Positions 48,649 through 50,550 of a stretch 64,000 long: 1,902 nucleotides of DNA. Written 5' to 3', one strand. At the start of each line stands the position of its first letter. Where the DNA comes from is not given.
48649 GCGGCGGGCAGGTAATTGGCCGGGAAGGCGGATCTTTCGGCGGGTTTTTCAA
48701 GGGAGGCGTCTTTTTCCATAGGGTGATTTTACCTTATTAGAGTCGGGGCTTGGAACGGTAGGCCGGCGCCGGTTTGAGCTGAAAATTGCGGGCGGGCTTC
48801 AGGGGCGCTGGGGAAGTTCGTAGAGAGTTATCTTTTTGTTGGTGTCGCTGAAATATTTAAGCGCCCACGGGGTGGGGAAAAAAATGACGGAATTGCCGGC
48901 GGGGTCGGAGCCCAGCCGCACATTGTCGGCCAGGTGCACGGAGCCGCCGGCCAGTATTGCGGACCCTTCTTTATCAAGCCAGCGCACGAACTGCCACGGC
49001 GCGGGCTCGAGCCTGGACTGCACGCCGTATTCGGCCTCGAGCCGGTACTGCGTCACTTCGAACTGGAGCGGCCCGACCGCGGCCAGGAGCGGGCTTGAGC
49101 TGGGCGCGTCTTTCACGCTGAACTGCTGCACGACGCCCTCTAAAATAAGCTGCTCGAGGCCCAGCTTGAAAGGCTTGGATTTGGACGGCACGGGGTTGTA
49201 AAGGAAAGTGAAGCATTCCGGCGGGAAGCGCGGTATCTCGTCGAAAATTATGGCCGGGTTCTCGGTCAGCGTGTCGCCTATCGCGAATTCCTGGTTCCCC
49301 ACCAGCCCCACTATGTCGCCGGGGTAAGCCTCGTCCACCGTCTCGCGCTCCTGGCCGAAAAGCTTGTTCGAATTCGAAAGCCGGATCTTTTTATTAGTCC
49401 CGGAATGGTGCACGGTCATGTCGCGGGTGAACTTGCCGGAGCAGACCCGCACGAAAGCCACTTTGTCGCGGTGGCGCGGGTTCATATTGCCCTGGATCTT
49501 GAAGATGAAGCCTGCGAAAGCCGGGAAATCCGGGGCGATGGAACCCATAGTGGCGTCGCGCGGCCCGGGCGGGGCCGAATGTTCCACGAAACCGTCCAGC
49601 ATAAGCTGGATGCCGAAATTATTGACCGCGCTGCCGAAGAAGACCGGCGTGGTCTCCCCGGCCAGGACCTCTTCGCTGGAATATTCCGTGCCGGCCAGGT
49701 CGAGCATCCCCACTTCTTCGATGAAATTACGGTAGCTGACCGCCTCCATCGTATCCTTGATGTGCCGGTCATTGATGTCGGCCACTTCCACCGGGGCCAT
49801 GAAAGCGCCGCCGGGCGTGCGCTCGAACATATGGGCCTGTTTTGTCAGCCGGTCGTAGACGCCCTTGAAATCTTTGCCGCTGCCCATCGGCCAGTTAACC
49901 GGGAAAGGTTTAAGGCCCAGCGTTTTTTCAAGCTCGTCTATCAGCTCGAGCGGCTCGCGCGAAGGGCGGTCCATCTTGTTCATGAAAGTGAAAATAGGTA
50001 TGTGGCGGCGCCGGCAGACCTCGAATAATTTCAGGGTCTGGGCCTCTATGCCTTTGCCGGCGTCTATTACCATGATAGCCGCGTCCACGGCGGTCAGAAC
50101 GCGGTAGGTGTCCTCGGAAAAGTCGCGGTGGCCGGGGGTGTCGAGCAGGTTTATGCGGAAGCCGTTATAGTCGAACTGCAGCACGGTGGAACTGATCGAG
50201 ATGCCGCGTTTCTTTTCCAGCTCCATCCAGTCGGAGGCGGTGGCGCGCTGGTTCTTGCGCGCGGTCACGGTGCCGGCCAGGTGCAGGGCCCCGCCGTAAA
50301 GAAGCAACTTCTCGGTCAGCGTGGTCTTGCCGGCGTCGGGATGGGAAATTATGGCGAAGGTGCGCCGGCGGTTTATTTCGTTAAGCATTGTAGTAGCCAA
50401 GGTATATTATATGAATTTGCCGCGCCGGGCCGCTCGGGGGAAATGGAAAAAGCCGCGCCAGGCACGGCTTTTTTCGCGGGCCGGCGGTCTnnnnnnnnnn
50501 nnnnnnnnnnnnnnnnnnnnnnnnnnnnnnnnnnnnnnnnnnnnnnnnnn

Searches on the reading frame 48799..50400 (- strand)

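Call 37: search_protein_families(library=pfam, proteins=[window:48799-50400:-], max_evalue=0.0001)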
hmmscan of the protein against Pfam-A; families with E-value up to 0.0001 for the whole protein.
window:48799-50400:- (533 aa): 5 families
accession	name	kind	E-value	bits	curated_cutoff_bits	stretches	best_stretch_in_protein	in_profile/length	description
PF00009.33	GTP_EFTU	-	4.3e-52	176.9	26.5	1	11-274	2-185/188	Elongation factor Tu GTP binding domain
PF16658.11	RF3_C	-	9.8e-33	113.2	40.1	1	386-517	1-131/132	Class II release factor RF3, C-terminal domain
PF22042.2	EF-G_D2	-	1.6e-24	86.2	27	1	295-380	2-83/84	Elongation factor G domain 2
PF03144.31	GTP_EFTU_D2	-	2.4e-10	41.1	30.3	1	313-379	2-73/73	Elongation factor Tu domain 2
PF01926.29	MMR_HSR1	-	7.1e-07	29.8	21.9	1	15-142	2-113/113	50S ribosome-binding GTPase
